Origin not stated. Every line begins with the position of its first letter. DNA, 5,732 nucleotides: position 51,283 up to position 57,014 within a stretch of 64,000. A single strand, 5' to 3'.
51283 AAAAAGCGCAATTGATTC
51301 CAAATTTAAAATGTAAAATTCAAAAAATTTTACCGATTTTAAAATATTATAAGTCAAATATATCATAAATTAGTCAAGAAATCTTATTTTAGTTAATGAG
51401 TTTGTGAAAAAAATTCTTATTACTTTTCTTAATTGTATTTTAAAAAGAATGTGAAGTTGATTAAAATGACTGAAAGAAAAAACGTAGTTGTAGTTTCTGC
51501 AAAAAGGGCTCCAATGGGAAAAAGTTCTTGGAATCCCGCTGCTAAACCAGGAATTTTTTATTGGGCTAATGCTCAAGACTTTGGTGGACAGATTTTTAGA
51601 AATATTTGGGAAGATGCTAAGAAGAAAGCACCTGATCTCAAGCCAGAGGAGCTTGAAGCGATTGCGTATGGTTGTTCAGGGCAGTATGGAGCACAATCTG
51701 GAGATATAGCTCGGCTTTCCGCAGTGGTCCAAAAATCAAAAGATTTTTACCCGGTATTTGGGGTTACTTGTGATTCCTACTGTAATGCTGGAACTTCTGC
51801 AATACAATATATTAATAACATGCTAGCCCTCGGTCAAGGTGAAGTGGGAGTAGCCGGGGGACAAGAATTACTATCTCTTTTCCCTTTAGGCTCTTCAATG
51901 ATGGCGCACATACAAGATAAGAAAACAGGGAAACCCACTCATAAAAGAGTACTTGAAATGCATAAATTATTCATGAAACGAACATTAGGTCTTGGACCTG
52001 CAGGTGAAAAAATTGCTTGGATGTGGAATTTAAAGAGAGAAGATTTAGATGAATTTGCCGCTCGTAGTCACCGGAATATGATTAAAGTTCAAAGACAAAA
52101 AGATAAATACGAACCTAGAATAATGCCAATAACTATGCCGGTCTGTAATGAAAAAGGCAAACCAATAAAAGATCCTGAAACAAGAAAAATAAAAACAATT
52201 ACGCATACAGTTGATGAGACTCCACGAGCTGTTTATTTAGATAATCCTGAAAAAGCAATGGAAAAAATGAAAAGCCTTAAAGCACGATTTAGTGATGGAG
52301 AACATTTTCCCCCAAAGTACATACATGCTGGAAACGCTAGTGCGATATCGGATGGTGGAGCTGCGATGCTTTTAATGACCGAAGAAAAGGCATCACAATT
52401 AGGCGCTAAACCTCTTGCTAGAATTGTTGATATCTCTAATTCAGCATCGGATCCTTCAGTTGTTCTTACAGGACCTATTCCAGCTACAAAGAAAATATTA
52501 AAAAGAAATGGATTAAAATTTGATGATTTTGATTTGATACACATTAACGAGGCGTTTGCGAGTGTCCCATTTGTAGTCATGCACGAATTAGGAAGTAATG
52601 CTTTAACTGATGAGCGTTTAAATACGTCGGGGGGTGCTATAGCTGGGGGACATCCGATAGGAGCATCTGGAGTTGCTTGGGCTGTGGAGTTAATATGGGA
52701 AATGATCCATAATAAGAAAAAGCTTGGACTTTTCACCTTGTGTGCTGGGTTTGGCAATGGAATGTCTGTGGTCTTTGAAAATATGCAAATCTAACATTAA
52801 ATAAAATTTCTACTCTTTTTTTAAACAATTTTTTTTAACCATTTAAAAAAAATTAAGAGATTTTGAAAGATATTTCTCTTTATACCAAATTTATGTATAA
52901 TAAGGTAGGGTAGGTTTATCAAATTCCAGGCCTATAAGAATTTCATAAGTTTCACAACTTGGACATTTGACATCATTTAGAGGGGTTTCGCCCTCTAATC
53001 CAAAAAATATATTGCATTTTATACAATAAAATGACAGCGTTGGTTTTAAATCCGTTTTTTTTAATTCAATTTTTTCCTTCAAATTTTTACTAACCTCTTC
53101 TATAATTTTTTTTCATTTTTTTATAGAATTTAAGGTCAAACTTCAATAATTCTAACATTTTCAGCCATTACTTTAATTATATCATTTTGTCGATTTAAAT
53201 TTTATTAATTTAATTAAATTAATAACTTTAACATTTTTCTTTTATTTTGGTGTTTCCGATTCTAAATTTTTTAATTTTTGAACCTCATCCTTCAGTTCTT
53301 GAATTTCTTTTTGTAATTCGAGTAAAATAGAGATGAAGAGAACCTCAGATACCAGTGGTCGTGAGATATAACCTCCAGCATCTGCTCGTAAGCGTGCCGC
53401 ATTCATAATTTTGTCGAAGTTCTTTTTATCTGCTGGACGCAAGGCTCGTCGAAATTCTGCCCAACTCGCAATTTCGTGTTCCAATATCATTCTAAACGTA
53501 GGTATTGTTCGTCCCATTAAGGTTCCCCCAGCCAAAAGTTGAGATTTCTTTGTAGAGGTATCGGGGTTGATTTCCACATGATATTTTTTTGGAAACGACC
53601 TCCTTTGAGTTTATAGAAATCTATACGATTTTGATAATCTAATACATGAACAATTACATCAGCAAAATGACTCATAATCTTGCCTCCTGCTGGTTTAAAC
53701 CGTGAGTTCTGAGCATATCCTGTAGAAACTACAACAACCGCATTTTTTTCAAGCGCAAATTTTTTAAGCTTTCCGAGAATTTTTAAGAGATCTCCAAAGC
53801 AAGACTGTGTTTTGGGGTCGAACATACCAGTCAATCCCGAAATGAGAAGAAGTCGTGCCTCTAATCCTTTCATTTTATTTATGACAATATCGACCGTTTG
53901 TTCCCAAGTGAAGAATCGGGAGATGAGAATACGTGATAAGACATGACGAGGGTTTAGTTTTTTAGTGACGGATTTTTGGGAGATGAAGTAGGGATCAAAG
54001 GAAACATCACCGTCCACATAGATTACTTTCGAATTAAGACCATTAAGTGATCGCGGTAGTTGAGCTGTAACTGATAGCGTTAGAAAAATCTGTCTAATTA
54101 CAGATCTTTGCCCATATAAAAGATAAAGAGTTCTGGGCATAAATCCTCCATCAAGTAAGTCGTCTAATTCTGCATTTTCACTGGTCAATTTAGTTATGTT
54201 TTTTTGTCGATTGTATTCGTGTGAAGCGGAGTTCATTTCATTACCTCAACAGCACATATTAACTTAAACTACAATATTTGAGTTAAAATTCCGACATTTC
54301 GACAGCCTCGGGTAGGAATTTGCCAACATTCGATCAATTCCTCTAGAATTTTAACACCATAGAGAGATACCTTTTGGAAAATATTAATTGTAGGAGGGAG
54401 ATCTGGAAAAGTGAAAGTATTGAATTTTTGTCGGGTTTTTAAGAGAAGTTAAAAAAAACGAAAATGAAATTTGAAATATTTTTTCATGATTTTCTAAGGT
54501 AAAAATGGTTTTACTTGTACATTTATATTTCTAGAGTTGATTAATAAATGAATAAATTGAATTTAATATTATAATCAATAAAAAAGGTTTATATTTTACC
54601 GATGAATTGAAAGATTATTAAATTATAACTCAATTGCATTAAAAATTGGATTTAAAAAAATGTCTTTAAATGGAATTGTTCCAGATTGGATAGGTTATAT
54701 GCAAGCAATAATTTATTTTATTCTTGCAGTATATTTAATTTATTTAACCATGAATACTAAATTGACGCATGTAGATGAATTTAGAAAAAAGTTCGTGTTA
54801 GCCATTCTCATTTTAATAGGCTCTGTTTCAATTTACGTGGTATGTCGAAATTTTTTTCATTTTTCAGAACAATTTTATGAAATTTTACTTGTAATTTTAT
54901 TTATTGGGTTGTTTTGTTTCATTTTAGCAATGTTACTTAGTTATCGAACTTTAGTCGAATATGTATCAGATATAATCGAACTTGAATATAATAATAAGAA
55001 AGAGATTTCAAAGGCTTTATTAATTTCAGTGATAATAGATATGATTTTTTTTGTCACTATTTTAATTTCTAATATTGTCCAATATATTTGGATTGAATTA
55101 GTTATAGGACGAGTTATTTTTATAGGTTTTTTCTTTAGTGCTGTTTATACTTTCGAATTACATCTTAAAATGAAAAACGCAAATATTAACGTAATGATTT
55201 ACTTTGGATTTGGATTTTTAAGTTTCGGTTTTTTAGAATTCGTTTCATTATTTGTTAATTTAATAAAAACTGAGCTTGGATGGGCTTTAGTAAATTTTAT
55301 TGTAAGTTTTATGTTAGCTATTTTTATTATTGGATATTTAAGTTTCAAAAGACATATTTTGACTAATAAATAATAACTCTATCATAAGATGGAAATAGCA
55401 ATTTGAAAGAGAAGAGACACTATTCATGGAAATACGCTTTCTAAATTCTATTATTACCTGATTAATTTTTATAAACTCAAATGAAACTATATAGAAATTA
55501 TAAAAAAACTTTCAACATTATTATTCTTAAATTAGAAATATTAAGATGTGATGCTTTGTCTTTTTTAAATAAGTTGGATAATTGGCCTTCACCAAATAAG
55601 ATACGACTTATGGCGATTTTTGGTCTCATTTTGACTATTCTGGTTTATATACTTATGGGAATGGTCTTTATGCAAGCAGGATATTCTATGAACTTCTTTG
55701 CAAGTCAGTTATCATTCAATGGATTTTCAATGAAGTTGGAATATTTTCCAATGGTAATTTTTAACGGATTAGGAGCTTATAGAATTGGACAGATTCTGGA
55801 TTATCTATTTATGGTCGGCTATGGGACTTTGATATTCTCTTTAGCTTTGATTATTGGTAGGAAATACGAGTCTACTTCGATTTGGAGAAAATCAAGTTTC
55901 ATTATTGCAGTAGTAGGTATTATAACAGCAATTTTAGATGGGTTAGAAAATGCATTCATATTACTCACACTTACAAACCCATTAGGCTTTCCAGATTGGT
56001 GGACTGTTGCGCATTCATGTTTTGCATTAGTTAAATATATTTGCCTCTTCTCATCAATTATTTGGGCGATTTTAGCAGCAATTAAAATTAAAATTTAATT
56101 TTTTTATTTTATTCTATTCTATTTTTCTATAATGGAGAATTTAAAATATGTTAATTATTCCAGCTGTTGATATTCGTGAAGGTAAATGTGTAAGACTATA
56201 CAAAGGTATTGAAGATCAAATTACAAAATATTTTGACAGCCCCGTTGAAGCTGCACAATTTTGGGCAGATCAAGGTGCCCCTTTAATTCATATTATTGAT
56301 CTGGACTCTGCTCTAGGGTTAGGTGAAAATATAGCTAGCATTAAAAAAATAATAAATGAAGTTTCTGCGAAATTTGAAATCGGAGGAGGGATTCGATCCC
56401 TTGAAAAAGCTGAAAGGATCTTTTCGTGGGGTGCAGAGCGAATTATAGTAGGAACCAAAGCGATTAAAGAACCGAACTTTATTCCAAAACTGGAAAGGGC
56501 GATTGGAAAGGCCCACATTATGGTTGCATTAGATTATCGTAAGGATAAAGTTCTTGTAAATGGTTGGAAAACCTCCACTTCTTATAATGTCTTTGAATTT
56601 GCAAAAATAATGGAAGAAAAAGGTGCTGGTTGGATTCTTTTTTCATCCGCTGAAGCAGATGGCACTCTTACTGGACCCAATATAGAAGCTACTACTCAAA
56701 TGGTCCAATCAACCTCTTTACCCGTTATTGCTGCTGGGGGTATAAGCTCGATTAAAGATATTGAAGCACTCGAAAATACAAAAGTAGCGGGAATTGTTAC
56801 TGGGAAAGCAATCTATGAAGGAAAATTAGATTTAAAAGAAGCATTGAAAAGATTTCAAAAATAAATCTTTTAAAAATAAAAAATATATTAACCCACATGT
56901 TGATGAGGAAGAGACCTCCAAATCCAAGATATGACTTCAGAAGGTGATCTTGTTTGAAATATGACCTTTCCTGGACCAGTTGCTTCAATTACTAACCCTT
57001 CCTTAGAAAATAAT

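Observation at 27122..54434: Candidate SOS-like DNA-damage regulon: a TTTGTCG(G) box upstream of every DNA-repair locus in the window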

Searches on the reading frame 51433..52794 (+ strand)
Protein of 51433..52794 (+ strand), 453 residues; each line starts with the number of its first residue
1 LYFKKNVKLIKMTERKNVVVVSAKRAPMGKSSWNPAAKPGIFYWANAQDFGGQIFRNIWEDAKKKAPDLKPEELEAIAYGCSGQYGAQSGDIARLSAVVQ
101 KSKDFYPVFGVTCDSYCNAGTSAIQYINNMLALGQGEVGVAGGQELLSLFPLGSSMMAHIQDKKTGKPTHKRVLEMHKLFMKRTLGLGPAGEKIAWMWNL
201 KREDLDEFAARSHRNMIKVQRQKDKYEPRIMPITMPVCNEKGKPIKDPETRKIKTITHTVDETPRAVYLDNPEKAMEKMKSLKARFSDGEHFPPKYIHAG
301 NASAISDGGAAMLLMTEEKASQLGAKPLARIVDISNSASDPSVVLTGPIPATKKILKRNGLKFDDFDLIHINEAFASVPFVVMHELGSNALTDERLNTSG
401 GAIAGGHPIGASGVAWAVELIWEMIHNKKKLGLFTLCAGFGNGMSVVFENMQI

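Call 91: search_protein_families(library=pfam, proteins=[window:51433-52794:+], max_evalue=0.00001)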
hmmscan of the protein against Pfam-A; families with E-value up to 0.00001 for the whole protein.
window:51433-52794:+ (453 aa): 2 families
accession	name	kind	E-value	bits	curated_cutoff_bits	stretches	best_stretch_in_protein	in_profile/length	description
PF02803.24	Thiolase_C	-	5e-34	117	27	1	326-449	2-122/123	Thiolase, C-terminal domain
PF00108.29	Thiolase_N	-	1.9e-30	106.6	26.4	1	18-318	1-260/260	Thiolase, N-terminal domain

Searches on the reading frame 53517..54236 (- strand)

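Call 9: search_protein_families(library=pfam, proteins=[window:53517-54236:-])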
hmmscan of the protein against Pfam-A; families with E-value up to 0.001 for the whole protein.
window:53517-54236:- (239 aa): 1 family
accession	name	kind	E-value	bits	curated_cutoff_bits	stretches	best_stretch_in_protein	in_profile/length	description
PF08423.17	Rad51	-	1.4e-18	67.5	22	1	11-195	2-206/244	Rad51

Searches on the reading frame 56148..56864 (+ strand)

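Call 91: search_protein_families(library=pfam, proteins=[window:56148-56864:+], max_evalue=0.00001)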
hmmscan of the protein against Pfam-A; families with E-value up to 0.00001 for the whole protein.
window:56148-56864:+ (238 aa): 2 families
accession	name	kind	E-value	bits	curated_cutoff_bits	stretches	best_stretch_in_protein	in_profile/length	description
PF00977.27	His_biosynth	-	2.1e-74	250.3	23.6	1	3-227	2-227/228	Histidine biosynthesis protein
PF01207.24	Dus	-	4.3e-10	39.6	20.4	0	139-223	132-218/311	Dihydrouridine synthase (Dus)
